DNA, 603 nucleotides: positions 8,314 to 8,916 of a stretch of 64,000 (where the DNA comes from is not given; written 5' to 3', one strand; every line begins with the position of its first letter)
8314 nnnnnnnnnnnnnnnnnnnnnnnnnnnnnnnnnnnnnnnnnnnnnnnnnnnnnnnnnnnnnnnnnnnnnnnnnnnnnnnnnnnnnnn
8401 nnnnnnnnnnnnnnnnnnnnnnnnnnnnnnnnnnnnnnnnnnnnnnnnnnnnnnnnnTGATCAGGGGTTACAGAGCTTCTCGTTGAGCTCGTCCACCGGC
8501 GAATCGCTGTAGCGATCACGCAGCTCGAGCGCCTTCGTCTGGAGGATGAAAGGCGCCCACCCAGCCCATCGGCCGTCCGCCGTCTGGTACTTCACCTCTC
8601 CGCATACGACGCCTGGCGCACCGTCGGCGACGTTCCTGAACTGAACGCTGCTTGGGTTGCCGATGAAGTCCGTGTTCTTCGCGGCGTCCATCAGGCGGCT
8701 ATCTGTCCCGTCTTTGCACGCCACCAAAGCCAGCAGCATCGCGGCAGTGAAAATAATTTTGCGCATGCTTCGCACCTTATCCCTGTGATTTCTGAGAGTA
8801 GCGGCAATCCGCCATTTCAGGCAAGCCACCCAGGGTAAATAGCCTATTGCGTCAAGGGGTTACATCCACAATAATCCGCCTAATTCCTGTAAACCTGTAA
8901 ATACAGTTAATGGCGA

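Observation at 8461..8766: Opposite-strand lipoprotein moron between terminase and portal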

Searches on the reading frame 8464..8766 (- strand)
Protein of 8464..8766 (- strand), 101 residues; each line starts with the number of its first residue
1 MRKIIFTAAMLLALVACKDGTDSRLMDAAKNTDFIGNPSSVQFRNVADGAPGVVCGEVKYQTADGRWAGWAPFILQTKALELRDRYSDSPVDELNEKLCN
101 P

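Call 4: search_protein_families(library=pfam, proteins=[window:8464-8766:-], max_evalue=0.1)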
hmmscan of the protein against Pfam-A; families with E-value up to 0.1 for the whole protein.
window:8464-8766:- (101 aa): 0 families

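Call 5: search_protein_families(library=phrogs, proteins=[window:8464-8766:-], max_evalue=0.1)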
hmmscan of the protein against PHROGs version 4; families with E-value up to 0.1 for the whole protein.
window:8464-8766:- (101 aa): 3 families
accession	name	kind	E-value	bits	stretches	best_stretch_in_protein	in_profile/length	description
phrog_2320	-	unknown function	2.7e-07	31.5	1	1-75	19-107/171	-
phrog_35207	-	unknown function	8.1e-05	23.4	1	1-78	1-74/193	-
phrog_9170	-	unknown function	0.058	14.2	1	1-33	4-36/159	-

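Call 10: find_homologous_proteins(query=window:8464-8766:-, max_evalue=0.01)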
Query window:8464-8766:- (101 aa): 4 proteins with E <= 0.01 among 9 candidates.
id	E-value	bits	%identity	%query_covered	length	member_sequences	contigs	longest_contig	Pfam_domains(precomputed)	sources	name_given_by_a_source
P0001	3.4e-59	215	96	100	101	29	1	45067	-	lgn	-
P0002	1.8e-45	171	79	100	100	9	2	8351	-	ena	-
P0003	4.6e-35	137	64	98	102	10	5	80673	-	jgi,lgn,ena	jgi:hypothetical protein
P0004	3.7e-34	135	66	98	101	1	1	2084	-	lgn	-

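Call 12: find_encoding_contigs(protein=P0003, flank=8000, max_places=6)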
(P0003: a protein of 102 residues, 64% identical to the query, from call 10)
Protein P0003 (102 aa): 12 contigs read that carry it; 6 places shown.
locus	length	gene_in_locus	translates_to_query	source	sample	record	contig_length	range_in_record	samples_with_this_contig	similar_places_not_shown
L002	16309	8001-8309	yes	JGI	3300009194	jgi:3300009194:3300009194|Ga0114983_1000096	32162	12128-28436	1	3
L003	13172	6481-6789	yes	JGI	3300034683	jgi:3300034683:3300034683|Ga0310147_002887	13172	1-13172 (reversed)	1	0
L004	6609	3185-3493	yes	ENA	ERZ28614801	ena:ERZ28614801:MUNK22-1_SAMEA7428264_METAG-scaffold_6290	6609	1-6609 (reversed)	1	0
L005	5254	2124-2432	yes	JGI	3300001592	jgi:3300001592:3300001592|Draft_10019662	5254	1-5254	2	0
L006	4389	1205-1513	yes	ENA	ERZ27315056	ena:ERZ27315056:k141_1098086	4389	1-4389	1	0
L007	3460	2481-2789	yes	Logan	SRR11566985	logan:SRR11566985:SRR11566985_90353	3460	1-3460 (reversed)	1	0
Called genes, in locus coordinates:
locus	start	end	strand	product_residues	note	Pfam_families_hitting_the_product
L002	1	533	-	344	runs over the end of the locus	PF18906:Phage_tube_2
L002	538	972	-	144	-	-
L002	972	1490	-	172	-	-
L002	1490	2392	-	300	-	-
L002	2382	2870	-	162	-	-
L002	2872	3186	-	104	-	-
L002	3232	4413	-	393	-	-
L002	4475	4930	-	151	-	-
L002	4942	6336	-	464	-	PF01343:Peptidase_S49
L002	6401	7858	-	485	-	-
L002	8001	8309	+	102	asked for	-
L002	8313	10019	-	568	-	PF05876:GpA_ATPase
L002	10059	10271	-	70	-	-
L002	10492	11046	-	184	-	-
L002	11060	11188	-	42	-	-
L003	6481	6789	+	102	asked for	-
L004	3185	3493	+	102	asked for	-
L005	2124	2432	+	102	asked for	-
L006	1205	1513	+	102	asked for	-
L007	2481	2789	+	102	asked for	-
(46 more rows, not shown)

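Call 13: find_encoding_contigs(protein=P0001, flank=8000, max_places=4)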
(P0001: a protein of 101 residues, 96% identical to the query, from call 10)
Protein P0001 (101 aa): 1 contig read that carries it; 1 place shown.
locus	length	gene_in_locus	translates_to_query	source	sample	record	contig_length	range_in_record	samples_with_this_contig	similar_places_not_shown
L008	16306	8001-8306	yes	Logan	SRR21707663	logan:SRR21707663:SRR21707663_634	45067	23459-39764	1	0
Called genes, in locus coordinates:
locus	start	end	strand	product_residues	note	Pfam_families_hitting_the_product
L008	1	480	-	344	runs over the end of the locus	PF18906:Phage_tube_2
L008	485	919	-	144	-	-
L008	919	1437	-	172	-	-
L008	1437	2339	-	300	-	-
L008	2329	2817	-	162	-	-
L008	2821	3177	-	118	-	-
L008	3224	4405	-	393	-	-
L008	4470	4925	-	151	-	-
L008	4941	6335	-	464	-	PF01343:Peptidase_S49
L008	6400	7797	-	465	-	-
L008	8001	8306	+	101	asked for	-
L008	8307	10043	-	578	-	PF05876:GpA_ATPase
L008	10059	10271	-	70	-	-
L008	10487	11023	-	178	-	-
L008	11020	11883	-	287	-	PF01507:PAPS_reduct (weak)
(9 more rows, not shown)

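Call 26: predict_structure(alignment_id=A1)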
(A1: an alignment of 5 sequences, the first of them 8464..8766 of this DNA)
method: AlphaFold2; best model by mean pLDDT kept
length: 101 residues; sequences in the alignment: 5
mean_pLDDT: 53.6   pTM: 0.41
mean pLDDT of the five models: 53.6, 53.1, 51.7, 49.9, 45.9
residues with pLDDT >= 90: 0; 70-90: 24; 50-70: 22; < 50: 55
segments of 3 or more residues with pLDDT < 50: 1-20, 22-25, 31-34, 78-101
pLDDT, mean of each block of 10 residues (from residue 1): 35 41 50 55 68 69 79 59 42 39 35
secondary structure, 60 per line:
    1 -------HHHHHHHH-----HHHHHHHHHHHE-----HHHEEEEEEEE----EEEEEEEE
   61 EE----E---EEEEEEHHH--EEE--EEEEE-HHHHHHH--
elements in order: H8-15 H21-31 E41-48 E53-62 E71-76 E82-84 E87-91 H93-99

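Call 27: search_protein_representatives(alignment_id=A1)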
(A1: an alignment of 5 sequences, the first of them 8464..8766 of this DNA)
Query: 5 sequences, 101 profile positions. Proteins with E-value up to 0.001 (for the whole library): 62; up to 1e-10: 3; up to 1e-30: 1. The best 62 are listed.
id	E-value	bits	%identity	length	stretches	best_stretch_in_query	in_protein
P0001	2.3e-57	207.5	-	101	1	1-101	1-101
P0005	1.8e-23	98.6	-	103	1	1-100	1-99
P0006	6.0e-13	64.9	-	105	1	1-90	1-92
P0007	5.6e-09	52.1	-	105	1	8-100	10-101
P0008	2.2e-08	50.2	-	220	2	32-78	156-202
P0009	2.5e-08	50.1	-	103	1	7-89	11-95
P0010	1.1e-07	48.0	-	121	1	1-76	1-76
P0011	1.8e-07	47.3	-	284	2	38-82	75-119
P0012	2.3e-07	47.0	-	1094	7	49-75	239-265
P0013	3.4e-07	46.4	-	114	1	4-75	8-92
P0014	3.6e-07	46.3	-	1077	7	51-76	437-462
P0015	7.8e-07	45.2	-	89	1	12-74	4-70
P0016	1.0e-06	44.9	-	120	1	26-95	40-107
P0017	3.1e-06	43.3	-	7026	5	46-92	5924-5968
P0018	7.2e-06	42.1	-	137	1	10-79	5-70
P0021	1.4e-05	41.2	-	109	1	1-82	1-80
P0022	2.4e-05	40.5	-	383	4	45-73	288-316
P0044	3.1e-04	36.9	-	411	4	12-42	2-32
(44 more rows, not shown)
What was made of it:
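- On Uncharacterised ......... / VCGEVN lipoprotein family (PHROG 2320 and relatives): The profile search recovers 62 representatives (call 27).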

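Call 30: search_protein_families(library=pfam, alignment_id=A2, max_evalue=0.1)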
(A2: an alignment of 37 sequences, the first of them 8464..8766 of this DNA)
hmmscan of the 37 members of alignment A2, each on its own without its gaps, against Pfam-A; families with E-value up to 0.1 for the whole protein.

A. member 1, window:8464-8766:- (101 aa): 0 families

B. families by the number of members that match (of 37 scanned): 9 families
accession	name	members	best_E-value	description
PF08139.17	LPAM_1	4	4.4e-05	Prokaryotic membrane lipoprotein lipid attachment site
PF05504.16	Spore_GerAC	1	0.015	Spore germination B3/ GerAC like, C-terminal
PF25436.1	BSD2_CRD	1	0.022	BSD2 cysteine rich domain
PF19535.4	DUF6060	1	0.025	Family of unknown function (DUF6060)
PF13627.12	LptM_cons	1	0.027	LPS-assembly lipoprotein LptM, conserved region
PF13978.11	DUF4223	1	0.056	Protein of unknown function (DUF4223)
PF21026.2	SLFN_GTPase-like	1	0.075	Schlafen, GTPase-like domain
PF02749.22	QRPTase_N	1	0.082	Quinolinate phosphoribosyl transferase, N-terminal domain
PF02950.22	Conotoxin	1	0.095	Conotoxin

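Call 31: search_protein_families(library=ncbifam, alignment_id=A2, max_evalue=0.1)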
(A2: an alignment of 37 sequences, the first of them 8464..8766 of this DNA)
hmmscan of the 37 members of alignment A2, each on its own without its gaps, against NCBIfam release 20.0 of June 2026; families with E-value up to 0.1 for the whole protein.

A. member 1, window:8464-8766:- (101 aa): 1 family
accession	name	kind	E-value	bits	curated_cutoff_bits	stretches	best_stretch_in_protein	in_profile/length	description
NF041580.1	DidA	equivalog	0.029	14.1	100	1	29-92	5-68/73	DNA damage-induced SOS-independent cell division inhibitor A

B. families by the number of members that match (of 37 scanned): 17 families
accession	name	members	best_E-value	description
NF047847.2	SS_mature_LptM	5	0.0043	LPS translocon maturation chaperone LptM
NF033894.1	Eex_IncN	3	0.034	EexN family lipoprotein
NF058647.1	lipo_LytA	2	0.0051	acidic lipoprotein LytA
NF047408.1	SA0632_fam_LP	2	0.024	SA0632 family lipoprotein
NF052634.1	Riean_0653_fam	1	0.0051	Riean_0653 family protein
NF047972.1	lamb_exclu_cor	1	0.024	phage exclusion lipoprotein Cor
NF001302.0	PRK00249.1-2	1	0.026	flagellar basal body L-ring protein FlgH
NF011433.1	PRK14864.1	1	0.026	biofilm peroxide resistance protein BsmA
NF041580.1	DidA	1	0.029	DNA damage-induced SOS-independent cell division inhibitor A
NF045617.1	mostly_LP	1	0.032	putative T6SS immunity periplasmic lipoprotein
NF047481.1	lipo_LIC12587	1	0.035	LIC12587 family lipoprotein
NF046038.1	NGK_0946_fam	1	0.035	NGK_0946 family protein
TIGR03502.1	lipase_Pla1_cef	1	0.038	VolA/Pla-1 family phospholipase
NF058642.1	lipo_YqiH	1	0.062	lipoprotein YqiH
NF053760.1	ChrTpChrABac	1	0.064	chromate efflux transporter ChrA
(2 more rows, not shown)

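Call 32: search_solved_structures(query=A2, max_evalue=1, show_alignments=2)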
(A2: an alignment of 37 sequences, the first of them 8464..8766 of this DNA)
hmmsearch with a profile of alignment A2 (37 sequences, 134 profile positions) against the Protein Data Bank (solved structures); distinct sequences matched with E-value up to 1: 1.
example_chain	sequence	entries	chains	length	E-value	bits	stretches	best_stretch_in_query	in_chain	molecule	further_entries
2vtu_J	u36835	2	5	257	0.15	15.5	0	65-116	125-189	MS2 COAT PROTEIN | COAT PROTEIN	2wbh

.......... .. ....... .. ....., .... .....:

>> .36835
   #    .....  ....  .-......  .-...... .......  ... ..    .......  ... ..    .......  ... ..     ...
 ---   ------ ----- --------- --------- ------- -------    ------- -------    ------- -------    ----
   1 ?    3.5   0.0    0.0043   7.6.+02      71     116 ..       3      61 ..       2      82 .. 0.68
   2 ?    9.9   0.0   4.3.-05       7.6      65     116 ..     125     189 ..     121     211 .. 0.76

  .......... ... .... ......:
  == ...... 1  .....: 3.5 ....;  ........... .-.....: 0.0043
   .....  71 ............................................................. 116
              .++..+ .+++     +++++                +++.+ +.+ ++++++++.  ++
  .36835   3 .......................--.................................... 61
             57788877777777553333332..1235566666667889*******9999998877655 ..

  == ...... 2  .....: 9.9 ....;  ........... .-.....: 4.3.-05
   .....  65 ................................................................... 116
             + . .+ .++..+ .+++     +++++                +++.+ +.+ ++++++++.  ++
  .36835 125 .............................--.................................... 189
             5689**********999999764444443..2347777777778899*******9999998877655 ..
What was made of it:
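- On T5 Llp family: No PDB chain at E<=1 other than a chance MS2 coat hit (call 32).
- Closest known: Ltp of Streptococcus phage TP-J34. Different: The profile search of all PDB sequences returned nothing but a chance hit (call 32).
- Tried and rejected: Only a chance hit (call 32).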

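Call 33: find_homologous_proteins(query=A2, max_evalue=0.001)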
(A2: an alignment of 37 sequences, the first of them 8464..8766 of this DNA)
Query A2 (37 sequences) (101 aa, profile of the alignment): 46 proteins with E <= 0.001 among 7020 candidates.
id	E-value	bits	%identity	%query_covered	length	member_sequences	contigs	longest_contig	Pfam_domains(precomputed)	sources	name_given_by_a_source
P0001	5.2e-28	116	96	100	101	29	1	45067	-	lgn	-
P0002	2.1e-24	104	79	100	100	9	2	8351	-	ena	-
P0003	1.0e-23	102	64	98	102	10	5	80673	-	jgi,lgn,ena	jgi:hypothetical protein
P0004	2.7e-23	100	66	98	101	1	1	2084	-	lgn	-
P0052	5.1e-22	96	35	76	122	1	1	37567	-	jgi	jgi:hypothetical protein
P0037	7.9e-21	93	32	81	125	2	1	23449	-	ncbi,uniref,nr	ncbi:hypothetical protein [Sphingomonas oleivorans]|uniref:hypothetical protein n=1 Tax=Sphingomonas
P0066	2.6e-20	91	32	79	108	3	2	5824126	-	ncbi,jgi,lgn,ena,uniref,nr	ncbi:hypothetical protein [Pseudomonas shirazica]|uniref:hypothetical protein n=1 Tax=Pseudomonas sh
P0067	9.9e-20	89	36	45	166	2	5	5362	-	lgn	-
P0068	1.3e-19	89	41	44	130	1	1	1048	-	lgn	-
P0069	1.6e-19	88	31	71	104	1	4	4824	-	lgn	-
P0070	2.6e-19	88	39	64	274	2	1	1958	PF01551.30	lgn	-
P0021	2.6e-19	88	29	67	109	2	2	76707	-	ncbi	-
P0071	2.4e-18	84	35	74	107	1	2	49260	-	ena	-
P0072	5.2e-18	83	38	45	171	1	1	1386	-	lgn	-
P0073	3.0e-17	81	37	73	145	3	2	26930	-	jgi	jgi:hypothetical protein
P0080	4.1e-15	74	26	77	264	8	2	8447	-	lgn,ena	-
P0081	5.4e-15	74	35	58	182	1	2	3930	PF13511.12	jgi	jgi:hypothetical protein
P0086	1.4e-14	72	28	77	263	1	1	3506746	-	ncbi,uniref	ncbi:hypothetical protein [Acinetobacter sp. KS-LM10]|uniref:hypothetical protein n=1 Tax=Acinetobac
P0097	2.7e-11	62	35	39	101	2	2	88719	-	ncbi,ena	-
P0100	1.6e-9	56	25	62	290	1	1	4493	-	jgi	-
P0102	3.1e-7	49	27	58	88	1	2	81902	-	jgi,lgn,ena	-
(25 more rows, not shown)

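Call 34: find_encoding_contigs(protein=P0021, flank=6000, max_places=2)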
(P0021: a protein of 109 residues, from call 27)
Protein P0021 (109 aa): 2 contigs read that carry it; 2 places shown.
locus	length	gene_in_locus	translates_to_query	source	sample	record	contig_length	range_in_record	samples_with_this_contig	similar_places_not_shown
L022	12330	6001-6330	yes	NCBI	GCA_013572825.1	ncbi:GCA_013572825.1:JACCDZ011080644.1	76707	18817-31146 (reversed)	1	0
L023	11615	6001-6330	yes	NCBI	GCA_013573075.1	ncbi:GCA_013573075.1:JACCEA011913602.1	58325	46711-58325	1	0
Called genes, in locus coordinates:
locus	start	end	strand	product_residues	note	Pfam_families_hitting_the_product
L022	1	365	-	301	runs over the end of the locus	-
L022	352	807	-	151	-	-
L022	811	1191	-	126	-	-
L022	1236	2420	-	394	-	-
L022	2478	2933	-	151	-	-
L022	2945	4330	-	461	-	PF01343:Peptidase_S49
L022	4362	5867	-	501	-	-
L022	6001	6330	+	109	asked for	-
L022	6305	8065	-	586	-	PF05876:GpA_ATPase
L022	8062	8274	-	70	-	-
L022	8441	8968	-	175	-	-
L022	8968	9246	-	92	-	PF00216:Bac_DNA_binding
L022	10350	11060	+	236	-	-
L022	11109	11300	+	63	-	-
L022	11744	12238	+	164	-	-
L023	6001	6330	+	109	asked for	-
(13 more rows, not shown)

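Call 35: find_encoding_contigs(protein=P0097, flank=6000, max_places=2)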
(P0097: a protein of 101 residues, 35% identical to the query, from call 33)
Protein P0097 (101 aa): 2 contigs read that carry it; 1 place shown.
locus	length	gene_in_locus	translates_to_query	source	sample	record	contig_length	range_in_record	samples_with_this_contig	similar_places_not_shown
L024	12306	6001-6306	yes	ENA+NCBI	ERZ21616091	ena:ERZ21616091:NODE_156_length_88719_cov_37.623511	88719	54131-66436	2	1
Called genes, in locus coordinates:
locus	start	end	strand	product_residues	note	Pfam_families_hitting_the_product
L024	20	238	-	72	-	-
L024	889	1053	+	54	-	-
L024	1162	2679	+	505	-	PF08401:ArdcN, PF18818:MPTase-PolyVal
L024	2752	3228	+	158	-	-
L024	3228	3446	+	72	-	-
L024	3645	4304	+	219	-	-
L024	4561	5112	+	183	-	-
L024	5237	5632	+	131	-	-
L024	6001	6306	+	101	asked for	-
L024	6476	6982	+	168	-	PF07463:NUMOD4, PF13392:HNH_3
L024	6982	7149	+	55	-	-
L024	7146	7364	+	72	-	-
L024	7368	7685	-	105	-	PF00893:Multi_Drug_Res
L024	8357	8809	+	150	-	-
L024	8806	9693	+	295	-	PF00589:Phage_integrase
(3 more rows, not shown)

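Call 36: find_encoding_contigs(protein=P0102, flank=6000, max_places=2)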
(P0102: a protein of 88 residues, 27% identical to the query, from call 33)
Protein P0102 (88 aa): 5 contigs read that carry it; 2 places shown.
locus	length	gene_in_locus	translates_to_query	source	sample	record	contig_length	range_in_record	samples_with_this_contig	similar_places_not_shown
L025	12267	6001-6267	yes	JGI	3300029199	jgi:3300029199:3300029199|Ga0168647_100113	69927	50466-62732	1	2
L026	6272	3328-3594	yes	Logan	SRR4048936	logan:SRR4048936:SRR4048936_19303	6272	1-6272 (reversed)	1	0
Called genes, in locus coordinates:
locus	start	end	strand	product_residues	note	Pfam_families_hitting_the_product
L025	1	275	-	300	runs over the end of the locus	-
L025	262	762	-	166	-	-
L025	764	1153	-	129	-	-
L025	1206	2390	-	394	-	-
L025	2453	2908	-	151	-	-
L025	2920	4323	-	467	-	PF01343:Peptidase_S49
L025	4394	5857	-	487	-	-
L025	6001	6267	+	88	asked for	-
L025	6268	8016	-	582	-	PF05876:GpA_ATPase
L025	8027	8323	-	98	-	-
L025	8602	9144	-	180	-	-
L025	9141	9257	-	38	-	-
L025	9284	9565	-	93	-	PF00216:Bac_DNA_binding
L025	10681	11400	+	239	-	-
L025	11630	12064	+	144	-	-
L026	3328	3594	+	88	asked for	-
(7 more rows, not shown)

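Call 37: find_encoding_contigs(protein=P0066, flank=8000, max_places=2)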
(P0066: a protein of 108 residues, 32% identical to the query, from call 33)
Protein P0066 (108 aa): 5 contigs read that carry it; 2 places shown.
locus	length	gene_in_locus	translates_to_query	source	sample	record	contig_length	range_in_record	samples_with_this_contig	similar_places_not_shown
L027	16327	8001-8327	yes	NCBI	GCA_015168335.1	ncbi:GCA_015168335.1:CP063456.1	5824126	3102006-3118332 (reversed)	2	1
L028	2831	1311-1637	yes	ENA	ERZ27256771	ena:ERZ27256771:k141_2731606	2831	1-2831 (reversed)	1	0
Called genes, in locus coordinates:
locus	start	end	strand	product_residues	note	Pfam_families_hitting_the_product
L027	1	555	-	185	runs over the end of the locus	-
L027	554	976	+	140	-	PF13554:Phage_tail_terminator_5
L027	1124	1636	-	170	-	PF00574:CLP_protease (weak)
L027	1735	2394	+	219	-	PF08813:Phage_tail_3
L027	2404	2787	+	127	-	PF08748:Phage_TAC_4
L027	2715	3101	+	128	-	PF08809:DUF1799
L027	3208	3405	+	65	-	-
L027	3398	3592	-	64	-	-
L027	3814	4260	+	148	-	-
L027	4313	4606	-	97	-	-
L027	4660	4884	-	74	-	-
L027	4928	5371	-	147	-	PF13560:HTH_31, PF01381:HTH_3, PF13443:HTH_26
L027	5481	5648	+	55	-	PF03869:Arc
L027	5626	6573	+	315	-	PF02498:Bro-N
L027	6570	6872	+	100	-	-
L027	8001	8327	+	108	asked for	-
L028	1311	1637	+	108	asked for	-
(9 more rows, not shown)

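Call 39: search_dna_similar(query=window:8464-8766:-, collection=phages, mode=protein, max_rows=40, max_evalue=1)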
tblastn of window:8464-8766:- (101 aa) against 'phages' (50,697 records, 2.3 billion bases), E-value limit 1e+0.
Records with a match: 27; places in all: 27; records where one place covers at least 80% of the query: 0.
Best place of each record, by identity: <60% 27.
By first word of the organism name: Mycobacterium 22; Salmonella 4; Paracoccus 1.
By host as written in the record: Mycobacterium smegmatis mc#155 8; Mycobacterium smegmatis mc2 155 8; Mycobacterium smegmatis mc2155 3; Salmonella enterica subsp. salamae 241/01 II 2; Salmonella enterica subsp. salamae 200/01 II 2; Mycolicibacterium smegmatis 2; Paracoccus kondratievae NCIMB 13773T 1; Mycolicibacterium smegmatis MC2 155 1.
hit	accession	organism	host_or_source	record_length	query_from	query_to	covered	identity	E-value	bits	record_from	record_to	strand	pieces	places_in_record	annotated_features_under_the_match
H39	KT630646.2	Salmonella phage SEN5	Salmonella enterica subsp. salamae ...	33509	1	76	75%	37.2%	6e-5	45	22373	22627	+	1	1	hypothetical protein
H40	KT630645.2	Salmonella phage SEN4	Salmonella enterica subsp. salamae ...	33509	1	76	75%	37.2%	6e-5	45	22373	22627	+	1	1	hypothetical protein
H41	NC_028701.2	Salmonella phage SEN5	Salmonella enterica subsp. salamae ...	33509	1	76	75%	37.2%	6e-5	45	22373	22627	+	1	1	hypothetical protein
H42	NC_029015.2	Salmonella phage SEN4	Salmonella enterica subsp. salamae ...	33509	1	76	75%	37.2%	6e-5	45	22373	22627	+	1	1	hypothetical protein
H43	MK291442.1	Paracoccus phage vB_PkoS_Pkon1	Paracoccus kondratievae NCIMB 13773T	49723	22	92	70%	31.5%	2e-3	41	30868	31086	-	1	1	peptidoglycan-binding domain-containing protein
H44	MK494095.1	Mycobacterium phage Daegal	Mycobacterium smegmatis mc#155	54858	48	100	52%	35.8%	7e-1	34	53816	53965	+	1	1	84: HNH endonuclease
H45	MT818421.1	Mycobacterium phage Luke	Mycobacterium smegmatis mc#155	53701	48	100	52%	35.8%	8e-1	34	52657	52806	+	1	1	80: HNH endonuclease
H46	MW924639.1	Mycobacterium phage Luna22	Mycobacterium smegmatis mc#155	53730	48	100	52%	35.8%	8e-1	34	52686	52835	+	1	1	76: HNH endonuclease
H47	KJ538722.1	Mycobacterium phage HH92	Mycobacterium smegmatis mc2 155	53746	48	100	52%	35.8%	8e-1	34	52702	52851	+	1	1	82: hypothetical protein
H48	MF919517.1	Mycobacterium phage LilHazelnut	Mycobacterium smegmatis mc2 155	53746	48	100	52%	35.8%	8e-1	34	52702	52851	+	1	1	HNH endonuclease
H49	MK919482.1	Mycobacterium phage DeepSoil15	Mycobacterium smegmatis mc2 155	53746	48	100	52%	35.8%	8e-1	34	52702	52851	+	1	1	83: HNH endonuclease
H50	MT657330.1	Mycobacterium phage Webster2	Mycobacterium smegmatis mc2155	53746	48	100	52%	35.8%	8e-1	34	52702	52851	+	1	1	83: HNH endonuclease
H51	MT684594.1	Mycobacterium phage Hadrien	Mycobacterium smegmatis mc#155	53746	48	100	52%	35.8%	8e-1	34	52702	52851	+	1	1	80: HNH endonuclease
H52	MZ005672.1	Mycobacterium phage Hail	Mycobacterium smegmatis mc#155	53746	48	100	52%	35.8%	8e-1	34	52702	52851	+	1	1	76: HNH endonuclease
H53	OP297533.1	Mycobacterium phage Amymech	Mycobacterium smegmatis mc2155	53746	48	100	52%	35.8%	8e-1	34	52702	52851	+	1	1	83: HNH endonuclease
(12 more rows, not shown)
